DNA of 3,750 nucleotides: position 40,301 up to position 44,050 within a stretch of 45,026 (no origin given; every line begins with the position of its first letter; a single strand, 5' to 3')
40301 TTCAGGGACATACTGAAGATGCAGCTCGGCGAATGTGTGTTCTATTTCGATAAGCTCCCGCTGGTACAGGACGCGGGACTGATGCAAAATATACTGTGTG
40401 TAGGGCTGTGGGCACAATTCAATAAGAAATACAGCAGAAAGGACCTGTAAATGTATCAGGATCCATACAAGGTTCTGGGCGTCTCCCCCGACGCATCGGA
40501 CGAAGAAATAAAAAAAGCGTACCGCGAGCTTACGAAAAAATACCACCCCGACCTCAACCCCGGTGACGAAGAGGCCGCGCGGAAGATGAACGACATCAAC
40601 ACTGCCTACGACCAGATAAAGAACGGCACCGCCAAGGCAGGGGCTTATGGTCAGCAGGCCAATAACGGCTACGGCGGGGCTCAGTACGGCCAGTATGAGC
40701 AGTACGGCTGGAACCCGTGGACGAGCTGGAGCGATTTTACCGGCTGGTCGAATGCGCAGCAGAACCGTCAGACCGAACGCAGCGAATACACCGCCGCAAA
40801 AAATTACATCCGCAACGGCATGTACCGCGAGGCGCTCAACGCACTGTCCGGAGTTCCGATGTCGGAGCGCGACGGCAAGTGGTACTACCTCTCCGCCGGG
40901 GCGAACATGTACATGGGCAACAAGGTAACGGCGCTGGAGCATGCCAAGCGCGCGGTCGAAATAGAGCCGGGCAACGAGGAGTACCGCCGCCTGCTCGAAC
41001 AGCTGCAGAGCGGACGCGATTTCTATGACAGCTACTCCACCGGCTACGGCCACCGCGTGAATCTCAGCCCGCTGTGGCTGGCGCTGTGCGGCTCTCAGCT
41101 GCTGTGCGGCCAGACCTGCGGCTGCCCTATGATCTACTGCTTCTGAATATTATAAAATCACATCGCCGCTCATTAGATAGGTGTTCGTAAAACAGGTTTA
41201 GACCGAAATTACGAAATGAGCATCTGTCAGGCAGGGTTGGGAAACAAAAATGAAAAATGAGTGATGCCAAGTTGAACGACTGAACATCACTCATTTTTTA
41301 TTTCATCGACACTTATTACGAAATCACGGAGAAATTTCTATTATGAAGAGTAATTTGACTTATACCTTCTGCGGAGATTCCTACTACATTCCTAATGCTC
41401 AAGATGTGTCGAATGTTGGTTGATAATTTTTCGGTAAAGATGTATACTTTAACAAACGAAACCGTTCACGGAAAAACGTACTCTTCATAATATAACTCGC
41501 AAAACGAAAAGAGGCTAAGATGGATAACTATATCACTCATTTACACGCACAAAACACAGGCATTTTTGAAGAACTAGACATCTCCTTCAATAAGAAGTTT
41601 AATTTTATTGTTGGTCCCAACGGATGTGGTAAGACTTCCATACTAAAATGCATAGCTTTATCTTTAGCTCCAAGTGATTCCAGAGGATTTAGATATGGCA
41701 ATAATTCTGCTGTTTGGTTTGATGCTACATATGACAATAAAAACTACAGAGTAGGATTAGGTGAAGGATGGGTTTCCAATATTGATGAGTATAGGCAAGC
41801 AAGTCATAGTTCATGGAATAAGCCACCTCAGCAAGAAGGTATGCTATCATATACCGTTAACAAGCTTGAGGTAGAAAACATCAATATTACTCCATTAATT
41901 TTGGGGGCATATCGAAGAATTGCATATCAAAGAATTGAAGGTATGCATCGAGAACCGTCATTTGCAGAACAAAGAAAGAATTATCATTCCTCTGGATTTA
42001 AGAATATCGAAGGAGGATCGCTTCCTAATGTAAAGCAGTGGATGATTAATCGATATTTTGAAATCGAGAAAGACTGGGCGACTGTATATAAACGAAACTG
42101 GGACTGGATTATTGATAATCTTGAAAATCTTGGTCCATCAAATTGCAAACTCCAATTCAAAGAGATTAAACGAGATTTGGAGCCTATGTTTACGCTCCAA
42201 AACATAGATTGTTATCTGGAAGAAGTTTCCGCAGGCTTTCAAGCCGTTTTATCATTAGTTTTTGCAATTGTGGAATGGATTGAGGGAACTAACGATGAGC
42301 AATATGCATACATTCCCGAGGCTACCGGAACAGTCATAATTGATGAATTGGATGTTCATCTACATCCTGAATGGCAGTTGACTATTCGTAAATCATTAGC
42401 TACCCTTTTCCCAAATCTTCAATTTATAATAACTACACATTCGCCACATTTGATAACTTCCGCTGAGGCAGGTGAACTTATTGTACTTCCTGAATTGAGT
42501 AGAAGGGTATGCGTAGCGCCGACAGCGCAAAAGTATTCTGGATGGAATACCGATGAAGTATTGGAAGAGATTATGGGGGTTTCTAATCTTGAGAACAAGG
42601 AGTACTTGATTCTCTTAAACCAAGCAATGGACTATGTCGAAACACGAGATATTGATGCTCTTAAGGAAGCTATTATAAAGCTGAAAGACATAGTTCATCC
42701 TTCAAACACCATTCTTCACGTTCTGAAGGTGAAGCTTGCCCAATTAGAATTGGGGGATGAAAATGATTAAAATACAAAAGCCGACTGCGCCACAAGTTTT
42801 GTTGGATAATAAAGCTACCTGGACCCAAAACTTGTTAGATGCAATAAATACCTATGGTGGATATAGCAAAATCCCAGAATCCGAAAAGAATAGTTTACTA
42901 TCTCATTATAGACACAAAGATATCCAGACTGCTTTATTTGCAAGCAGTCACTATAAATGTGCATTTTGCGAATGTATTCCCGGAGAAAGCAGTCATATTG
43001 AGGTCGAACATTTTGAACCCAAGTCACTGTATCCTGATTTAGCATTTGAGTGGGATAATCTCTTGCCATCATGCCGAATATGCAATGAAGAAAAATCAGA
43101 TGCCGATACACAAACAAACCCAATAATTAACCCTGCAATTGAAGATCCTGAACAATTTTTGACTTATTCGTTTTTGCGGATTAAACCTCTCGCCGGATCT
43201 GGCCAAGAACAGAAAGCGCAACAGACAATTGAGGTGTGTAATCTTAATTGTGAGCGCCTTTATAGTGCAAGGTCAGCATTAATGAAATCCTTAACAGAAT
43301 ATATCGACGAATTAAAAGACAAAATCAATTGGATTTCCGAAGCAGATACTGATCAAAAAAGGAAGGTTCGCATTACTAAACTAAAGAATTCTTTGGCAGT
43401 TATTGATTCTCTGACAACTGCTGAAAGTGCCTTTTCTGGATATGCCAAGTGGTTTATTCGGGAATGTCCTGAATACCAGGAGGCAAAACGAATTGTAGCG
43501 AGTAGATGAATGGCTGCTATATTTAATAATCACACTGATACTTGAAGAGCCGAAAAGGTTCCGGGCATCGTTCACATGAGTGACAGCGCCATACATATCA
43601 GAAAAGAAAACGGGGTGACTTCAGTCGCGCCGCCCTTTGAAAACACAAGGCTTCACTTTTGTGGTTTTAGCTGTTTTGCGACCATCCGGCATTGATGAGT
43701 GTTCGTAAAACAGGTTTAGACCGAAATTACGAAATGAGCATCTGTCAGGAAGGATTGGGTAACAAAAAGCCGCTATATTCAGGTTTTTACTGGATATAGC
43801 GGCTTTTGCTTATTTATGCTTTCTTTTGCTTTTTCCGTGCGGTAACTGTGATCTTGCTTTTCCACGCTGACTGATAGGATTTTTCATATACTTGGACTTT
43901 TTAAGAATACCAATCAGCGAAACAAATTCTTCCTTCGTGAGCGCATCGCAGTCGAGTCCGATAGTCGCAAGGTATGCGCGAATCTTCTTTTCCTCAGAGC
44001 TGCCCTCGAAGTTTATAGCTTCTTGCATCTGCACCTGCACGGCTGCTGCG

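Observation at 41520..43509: AT-rich two-gene ABC-type ATPase + HNH nuclease cassette: Septu (PtuA/PtuB)-like candidate anti-phage system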

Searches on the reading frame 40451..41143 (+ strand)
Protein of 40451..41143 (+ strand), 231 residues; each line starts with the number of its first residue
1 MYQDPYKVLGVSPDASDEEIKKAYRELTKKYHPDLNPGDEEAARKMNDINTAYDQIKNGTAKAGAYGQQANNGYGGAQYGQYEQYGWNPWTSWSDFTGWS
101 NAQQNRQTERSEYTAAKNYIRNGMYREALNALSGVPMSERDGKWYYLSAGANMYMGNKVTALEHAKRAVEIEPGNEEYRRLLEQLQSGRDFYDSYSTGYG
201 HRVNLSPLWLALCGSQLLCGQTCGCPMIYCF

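Call 20: find_encoding_contigs(protein=window:40451-41143:+, flank=8000, max_places=8)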
Protein window:40451-41143:+ (231 aa): 1 contig read that carries it; 1 place shown.
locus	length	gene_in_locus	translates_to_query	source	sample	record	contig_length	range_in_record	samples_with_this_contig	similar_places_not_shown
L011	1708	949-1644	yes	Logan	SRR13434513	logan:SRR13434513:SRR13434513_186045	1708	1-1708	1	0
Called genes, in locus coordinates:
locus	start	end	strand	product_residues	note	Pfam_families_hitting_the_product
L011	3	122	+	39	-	?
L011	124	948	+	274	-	PF18937:DUF5685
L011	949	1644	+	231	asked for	PF00226:DnaJ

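Call 49: find_homologous_proteins(query=window:40451-41143:+, max_evalue=1e-30)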
Query window:40451-41143:+ (231 aa): 5112 proteins with E <= 1e-30 among 8000 candidates; the best 120 are listed.
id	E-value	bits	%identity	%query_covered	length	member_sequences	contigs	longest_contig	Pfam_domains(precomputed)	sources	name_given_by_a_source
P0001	3.8e-155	533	99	100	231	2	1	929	PF00226.37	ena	-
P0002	2.9e-152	523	96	100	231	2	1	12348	PF00226.37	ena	-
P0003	1.5e-129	449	83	100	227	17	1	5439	PF00226.37,PF07719.24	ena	-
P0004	1.3e-128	446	85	100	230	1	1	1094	PF00226.37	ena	-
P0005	1.9e-125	435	83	100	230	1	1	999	PF00226.37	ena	-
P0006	5.5e-123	427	99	81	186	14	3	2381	-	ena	-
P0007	2.0e-122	426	82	100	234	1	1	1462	PF00226.37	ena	-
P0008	1.7e-121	422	85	100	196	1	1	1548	PF00226.37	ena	-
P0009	1.0e-118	413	78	100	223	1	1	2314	PF00226.37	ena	-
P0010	1.3e-105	371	99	69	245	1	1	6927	-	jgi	-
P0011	2.6e-104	366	73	100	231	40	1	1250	PF00226.37,PF07719.24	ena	-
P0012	3.2e-104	366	69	100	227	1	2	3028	PF00226.37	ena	-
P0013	6.1e-104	365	71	100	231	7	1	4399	PF00226.37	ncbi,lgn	-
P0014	3.0e-103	363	73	100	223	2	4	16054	PF00226.37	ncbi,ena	-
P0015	1.3e-102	361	71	100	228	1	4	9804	PF00226.37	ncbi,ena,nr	ncbi:MAG: J domain-containing protein [Oscillospiraceae bacterium]|nr:J domain-containing protein [O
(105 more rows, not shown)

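Call 50: find_encoding_contigs(protein=P0002, flank=8000, max_places=3)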
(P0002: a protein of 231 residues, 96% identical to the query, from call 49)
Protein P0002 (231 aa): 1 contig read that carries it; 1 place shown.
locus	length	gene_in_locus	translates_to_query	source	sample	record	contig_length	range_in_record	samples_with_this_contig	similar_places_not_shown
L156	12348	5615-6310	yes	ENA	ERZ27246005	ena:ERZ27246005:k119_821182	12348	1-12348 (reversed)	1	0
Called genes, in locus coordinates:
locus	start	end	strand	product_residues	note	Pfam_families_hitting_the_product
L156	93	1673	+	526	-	PF13231:PMT_2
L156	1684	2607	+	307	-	PF00535:Glycos_transf_2, PF13641:Glyco_tranf_2_3 (weak)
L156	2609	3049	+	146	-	PF04138:GtrA_DPMS_TM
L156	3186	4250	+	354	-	PF01820:Dala_Dala_lig_N, PF01071:GARS_A (weak), PF07478:Dala_Dala_lig_C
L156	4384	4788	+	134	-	-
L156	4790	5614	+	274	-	PF18937:DUF5685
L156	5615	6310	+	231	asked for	PF00226:DnaJ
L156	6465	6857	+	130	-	PF00392:GntR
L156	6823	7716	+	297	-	PF00005:ABC_tran, PF13304:AAA_21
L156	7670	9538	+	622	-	-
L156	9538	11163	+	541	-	PF00089:Trypsin, PF13365:Trypsin_2, PF00595:PDZ (weak), PF13180:PDZ_2, PF17820:PDZ_6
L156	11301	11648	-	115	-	-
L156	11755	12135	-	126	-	-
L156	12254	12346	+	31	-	?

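Call 51: find_encoding_contigs(protein=P0010, flank=8000, max_places=3)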
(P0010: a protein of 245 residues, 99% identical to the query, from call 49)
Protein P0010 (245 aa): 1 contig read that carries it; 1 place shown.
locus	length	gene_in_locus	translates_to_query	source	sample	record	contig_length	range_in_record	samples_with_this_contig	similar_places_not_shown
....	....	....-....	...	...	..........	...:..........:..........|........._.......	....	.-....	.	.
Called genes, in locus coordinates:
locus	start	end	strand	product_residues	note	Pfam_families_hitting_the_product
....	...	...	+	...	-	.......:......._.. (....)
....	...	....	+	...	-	-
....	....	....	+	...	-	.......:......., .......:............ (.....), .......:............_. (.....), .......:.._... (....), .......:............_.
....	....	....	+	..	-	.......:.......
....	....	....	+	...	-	-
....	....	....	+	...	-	-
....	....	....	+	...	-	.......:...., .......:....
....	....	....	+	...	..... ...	-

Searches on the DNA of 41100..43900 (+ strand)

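Call 16: search_rna_families(source=window, start=41100, end=43900, threshold=evalue, max_evalue=10)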
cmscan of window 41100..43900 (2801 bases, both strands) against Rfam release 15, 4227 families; matches with E-value up to 10: 10.
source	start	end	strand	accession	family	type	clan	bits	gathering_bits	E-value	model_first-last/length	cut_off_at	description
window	43770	43827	-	RF02418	Spd-sr07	Gene; sRNA;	-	26.7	55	0.34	1-63/63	no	Streptococcus sRNA Spd-sr07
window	43736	43835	+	RF03616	MIR1888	Gene; miRNA;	-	24.6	72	0.11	1-101/101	no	MIR1888 microRNA precursor family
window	43733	43827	+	RF01770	rimP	Cis-reg; leader;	-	22.3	47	1.5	1-102/102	no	Gammaprotebacteria rimP leader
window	41829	41919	+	RF03133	S4-Fusobacteriales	Cis-reg; leader;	CL00119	20.2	48.8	2.9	1-60/60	no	S4-Fusobacteriales ribosomal protein leader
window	43379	43432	+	RF04063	MIR2629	Gene; miRNA;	-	19.6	60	0.19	1-66/66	no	MIR2629 microRNA precursor family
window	41246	41305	-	RF00768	MIR405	Gene; miRNA;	-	19.2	102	7.9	1-83/83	no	MIR405 microRNA precursor family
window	43746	43825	-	RF03845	mir-3327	Gene; miRNA;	-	18.8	85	7.2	1-89/89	no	mir-3327 microRNA precursor family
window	43562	43651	-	RF01930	bxd_2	Gene; lncRNA;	-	18.7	80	0.36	1-91/91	no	Bithoraxoid conserved region 2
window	42824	42904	-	RF02126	GHRLOS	Gene; lncRNA;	-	14.6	48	2.1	1-70/70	no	Ghrelin opposite strand RNA conserved region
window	42085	42173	+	RF00373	RNaseP_arch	Gene; ribozyme;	CL00002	13.4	84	0.55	102-176/288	no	Archaeal RNase P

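Call 68: search_dna_similar(query=window:41170-43812:+, collection=plasmids, mode=distant, max_rows=8)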
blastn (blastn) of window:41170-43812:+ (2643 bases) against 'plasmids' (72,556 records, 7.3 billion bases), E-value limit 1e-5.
Records with a match: 3; places in all: 3; records where one place covers at least 80% of the query: 0.
Best place of each record, by identity: 60-80% 3.
By first word of the organism name: Bacillus 2; Pantoea 1.
By predicted mobility (MOB-suite, as given by PLSDB): non-mobilizable 2; conjugative 1.
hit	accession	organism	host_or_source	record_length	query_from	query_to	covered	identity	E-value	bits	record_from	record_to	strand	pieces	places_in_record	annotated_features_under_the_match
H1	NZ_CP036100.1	Bacillus mycoides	cell culture,soil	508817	360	1926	39%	65.6%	2e-28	202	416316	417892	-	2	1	AAA family ATPase | retron system putative HNH endonuclease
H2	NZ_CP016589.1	Bacillus thuringiensis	Mono isolate,Ginseng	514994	855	1435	22%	67.3%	4e-36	161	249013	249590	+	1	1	AAA family ATPase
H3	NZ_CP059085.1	Pantoea ananatis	Allium cepa,onion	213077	1750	1892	5%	70.3%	3e-6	64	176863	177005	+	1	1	retron system putative HNH endonuclease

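Call 69: search_dna_similar(query=window:41170-43812:+, collection=phages, mode=distant, max_rows=8)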
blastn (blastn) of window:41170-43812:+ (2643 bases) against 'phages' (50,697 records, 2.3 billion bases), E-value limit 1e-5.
No match.

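Call 70: get_annotated_region(hit=H1, flank=3000)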
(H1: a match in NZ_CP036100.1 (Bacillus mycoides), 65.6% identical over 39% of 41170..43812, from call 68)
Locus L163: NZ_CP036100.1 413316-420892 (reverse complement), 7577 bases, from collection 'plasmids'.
description: Bacillus mycoides strain JAS23/1 plasmid p509
organism: Bacillus mycoides (NCBI taxid 1405)
taxonomy: Bacteria; Bacillota; Bacilli; Bacillales; Bacillaceae; Bacillus; Bacillus mycoides
host: -; source: cell culture,soil; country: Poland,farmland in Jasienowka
typing (MOB-suite, as given by PLSDB): non-mobilizable; replicon rep_cluster_125; mating-pair formation MPF_T
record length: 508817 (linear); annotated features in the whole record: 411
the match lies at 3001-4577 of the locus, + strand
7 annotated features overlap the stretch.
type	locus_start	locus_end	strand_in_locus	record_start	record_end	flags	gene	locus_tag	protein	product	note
CDS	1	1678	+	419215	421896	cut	-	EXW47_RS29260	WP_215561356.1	AAA family ATPase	GO:0006302 - double-strand break repair [Evidence IEA]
CDS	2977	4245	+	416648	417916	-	-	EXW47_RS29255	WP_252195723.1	AAA family ATPase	-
CDS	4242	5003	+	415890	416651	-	-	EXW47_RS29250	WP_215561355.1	retron system putative HNH endonuclease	GO:0051607 - defense response to virus [Evidence IEA]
CDS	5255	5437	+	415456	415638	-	-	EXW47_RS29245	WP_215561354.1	hypothetical protein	-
CDS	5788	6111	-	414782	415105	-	-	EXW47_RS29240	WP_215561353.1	helix-turn-helix transcriptional regulator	-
CDS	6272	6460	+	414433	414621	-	-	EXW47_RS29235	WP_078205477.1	helix-turn-helix transcriptional regulator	-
CDS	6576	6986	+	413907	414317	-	-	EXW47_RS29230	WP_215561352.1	hypothetical protein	-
